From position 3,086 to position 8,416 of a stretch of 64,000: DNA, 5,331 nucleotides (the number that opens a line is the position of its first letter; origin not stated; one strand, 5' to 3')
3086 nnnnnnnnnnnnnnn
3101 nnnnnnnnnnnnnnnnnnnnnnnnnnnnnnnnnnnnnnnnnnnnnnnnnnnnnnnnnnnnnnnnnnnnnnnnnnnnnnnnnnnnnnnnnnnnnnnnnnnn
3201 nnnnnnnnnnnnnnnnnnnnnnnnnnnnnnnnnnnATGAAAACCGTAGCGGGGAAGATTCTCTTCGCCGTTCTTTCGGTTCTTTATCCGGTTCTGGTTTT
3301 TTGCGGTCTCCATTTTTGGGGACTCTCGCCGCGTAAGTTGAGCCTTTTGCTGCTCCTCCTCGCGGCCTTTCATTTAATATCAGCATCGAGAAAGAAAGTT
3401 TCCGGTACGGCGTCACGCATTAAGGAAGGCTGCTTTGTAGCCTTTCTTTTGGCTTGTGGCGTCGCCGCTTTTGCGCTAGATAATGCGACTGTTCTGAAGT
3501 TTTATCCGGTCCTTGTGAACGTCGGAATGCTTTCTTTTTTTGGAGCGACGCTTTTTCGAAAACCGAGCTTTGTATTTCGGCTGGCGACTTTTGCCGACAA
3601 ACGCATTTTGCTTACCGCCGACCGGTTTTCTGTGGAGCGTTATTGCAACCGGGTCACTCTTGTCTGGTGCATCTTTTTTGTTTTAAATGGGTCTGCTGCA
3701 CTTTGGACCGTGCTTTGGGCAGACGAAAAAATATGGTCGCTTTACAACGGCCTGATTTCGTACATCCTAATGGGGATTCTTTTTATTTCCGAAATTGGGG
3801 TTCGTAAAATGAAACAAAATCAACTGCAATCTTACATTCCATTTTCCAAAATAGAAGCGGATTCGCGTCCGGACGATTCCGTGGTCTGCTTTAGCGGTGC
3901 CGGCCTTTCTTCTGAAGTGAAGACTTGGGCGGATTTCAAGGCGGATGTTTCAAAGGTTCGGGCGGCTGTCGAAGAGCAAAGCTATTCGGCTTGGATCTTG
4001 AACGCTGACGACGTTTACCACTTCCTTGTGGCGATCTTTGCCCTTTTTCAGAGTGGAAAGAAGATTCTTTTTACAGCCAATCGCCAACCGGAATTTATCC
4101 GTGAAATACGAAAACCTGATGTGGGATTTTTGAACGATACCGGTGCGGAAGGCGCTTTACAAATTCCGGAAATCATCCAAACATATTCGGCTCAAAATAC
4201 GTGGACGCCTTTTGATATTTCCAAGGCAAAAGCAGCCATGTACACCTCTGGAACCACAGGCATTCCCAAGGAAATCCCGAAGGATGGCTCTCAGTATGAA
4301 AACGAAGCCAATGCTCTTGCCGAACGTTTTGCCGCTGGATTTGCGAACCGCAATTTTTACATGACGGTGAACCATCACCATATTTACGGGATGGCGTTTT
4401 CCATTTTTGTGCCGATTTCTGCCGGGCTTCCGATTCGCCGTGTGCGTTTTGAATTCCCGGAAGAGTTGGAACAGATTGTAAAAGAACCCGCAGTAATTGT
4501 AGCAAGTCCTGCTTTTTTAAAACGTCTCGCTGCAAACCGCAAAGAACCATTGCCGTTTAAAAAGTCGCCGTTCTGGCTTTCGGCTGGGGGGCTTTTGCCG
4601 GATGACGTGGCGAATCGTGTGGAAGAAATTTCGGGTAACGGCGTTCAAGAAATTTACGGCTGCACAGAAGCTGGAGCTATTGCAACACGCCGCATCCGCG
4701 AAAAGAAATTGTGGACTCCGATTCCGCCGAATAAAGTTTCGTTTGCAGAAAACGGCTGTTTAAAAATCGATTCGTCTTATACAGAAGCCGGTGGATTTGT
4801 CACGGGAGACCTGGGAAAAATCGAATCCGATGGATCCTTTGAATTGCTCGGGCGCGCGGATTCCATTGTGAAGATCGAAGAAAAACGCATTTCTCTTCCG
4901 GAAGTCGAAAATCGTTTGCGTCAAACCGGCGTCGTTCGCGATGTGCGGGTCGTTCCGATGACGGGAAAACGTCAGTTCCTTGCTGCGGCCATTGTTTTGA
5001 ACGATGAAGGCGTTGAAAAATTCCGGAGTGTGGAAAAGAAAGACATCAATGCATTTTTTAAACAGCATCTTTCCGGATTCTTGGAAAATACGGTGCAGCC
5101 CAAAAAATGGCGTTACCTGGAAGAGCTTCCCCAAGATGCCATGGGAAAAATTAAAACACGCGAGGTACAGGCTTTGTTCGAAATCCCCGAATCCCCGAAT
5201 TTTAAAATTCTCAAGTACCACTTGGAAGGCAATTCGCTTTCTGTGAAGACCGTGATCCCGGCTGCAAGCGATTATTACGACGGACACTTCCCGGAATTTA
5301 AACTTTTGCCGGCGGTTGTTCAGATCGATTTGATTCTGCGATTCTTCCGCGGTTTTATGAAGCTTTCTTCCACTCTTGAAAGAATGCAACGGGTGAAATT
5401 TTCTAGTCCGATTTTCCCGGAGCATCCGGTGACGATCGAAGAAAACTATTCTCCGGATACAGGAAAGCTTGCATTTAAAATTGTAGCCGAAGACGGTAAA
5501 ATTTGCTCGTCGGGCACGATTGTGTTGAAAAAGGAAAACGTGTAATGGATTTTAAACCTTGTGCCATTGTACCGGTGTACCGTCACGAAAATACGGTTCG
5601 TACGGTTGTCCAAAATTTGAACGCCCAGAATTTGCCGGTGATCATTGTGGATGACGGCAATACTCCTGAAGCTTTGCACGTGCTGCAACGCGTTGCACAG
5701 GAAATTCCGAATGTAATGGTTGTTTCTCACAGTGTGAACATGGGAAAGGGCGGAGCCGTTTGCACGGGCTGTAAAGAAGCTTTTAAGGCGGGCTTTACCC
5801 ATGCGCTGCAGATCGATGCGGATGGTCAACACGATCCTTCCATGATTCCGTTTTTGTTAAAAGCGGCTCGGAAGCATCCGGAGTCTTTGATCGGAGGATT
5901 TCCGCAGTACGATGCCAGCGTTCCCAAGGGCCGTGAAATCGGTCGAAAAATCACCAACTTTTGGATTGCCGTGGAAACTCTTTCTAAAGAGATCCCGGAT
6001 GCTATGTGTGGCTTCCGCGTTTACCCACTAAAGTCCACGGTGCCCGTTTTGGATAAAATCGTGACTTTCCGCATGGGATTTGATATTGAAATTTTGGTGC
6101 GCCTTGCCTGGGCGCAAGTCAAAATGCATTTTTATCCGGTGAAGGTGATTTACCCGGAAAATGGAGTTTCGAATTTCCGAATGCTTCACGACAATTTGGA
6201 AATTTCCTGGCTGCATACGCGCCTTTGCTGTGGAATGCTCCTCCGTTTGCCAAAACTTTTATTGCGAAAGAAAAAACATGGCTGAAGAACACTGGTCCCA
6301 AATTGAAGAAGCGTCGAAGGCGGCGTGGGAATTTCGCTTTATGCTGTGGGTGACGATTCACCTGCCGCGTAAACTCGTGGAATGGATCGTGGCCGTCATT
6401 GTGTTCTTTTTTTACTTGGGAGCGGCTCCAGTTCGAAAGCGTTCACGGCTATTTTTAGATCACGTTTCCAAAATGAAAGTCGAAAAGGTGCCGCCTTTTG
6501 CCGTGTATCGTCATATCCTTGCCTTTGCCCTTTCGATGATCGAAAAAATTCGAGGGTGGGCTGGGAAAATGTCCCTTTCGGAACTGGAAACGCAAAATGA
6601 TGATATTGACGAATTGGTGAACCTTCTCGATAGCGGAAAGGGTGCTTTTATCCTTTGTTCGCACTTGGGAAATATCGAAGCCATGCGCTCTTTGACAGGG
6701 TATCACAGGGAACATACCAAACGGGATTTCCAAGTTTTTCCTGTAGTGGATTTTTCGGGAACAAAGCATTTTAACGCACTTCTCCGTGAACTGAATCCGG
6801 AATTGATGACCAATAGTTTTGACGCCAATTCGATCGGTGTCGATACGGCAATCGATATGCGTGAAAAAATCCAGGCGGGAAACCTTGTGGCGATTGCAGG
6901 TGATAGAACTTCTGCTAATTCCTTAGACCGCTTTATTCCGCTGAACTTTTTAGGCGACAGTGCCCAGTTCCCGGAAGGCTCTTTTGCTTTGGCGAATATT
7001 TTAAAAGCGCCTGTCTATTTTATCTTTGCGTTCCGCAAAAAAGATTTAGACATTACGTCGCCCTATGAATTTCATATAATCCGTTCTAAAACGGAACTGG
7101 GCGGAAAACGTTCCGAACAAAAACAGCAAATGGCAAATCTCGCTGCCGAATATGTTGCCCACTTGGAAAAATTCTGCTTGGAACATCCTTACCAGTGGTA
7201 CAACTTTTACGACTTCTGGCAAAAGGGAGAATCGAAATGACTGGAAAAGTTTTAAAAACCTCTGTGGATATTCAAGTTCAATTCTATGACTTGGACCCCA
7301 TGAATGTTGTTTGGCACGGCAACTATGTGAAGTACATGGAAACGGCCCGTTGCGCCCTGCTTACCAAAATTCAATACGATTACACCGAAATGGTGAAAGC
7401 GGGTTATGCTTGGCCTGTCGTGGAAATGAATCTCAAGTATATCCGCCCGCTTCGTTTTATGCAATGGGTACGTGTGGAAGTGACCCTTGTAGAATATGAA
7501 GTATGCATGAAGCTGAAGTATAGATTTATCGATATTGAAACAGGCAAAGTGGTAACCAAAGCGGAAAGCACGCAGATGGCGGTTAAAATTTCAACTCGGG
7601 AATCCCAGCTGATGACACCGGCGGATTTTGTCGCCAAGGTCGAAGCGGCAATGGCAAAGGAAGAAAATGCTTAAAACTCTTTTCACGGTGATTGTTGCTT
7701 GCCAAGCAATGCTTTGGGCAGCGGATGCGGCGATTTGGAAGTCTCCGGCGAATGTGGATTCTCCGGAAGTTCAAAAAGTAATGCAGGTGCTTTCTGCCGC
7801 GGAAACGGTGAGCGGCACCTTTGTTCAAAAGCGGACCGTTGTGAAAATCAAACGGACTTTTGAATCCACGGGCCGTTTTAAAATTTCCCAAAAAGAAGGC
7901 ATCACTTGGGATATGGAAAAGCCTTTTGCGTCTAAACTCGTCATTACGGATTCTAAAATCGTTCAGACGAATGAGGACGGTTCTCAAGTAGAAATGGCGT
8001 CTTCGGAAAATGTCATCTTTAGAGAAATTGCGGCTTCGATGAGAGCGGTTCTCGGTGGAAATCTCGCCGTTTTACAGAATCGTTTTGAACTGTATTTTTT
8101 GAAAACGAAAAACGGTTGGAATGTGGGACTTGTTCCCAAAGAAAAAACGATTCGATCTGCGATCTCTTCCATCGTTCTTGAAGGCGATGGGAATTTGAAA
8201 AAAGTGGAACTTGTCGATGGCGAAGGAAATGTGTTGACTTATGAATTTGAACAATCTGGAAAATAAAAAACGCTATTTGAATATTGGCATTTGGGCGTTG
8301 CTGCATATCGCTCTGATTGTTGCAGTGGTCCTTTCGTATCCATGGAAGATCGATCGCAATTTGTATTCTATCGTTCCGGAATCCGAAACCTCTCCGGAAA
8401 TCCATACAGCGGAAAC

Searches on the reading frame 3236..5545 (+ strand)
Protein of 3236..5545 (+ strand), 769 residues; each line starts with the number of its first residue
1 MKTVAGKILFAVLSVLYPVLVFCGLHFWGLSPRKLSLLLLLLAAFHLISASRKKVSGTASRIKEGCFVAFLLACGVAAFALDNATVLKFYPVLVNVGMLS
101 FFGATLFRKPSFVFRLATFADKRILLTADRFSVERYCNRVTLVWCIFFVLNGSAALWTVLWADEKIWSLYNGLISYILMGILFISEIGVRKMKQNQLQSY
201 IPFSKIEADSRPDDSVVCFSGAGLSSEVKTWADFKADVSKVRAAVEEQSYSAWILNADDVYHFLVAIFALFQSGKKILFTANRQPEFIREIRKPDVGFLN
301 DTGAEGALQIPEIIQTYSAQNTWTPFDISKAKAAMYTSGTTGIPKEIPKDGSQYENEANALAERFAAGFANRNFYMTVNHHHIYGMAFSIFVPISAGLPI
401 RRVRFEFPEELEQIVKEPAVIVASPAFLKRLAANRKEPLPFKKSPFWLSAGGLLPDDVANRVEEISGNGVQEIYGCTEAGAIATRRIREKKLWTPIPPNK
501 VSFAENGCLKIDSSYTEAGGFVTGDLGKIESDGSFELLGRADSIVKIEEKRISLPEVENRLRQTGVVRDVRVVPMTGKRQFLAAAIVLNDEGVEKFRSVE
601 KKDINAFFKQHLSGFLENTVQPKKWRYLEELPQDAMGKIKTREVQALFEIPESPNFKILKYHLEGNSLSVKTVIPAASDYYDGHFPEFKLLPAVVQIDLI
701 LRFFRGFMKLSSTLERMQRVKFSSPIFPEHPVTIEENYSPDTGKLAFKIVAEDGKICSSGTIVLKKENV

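Call 73: search_protein_families(library=pfam, proteins=[window:3236-5545:+], max_evalue=0.00001)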
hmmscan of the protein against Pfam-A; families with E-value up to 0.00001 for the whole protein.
window:3236-5545:+ (769 aa): 1 family
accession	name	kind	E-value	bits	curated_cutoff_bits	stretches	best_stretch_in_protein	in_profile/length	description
PF00501.34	AMP-binding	-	3.6e-16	59.4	29.9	1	333-491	166-336/384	AMP-binding enzyme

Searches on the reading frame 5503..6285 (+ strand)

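Call 73: search_protein_families(library=pfam, proteins=[window:5503-6285:+], max_evalue=0.00001)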
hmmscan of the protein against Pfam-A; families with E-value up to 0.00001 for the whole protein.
window:5503-6285:+ (260 aa): 2 families
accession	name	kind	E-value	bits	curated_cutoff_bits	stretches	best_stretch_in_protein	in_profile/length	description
PF00535.33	Glycos_transf_2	-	3.3e-18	66.6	23.3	1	21-170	2-155/168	Glycosyl transferase family 2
PF13641.12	Glyco_tranf_2_3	-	1.6e-06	28.8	27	0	22-219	6-212/230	Glycosyltransferase like family 2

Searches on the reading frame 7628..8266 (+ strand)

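Call 73: search_protein_families(library=pfam, proteins=[window:7628-8266:+], max_evalue=0.00001)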
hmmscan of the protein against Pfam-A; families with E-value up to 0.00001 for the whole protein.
window:7628-8266:+ (212 aa): 2 families
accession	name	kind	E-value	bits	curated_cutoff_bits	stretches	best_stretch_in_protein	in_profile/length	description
PF03548.22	LolA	-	7e-14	52.3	23.6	1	57-209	2-150/165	Outer membrane lipoprotein carrier protein LolA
PF19574.5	LolA_3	-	1.4e-10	41.2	23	1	44-201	5-163/192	Outer membrane lipoprotein carrier protein LolA-like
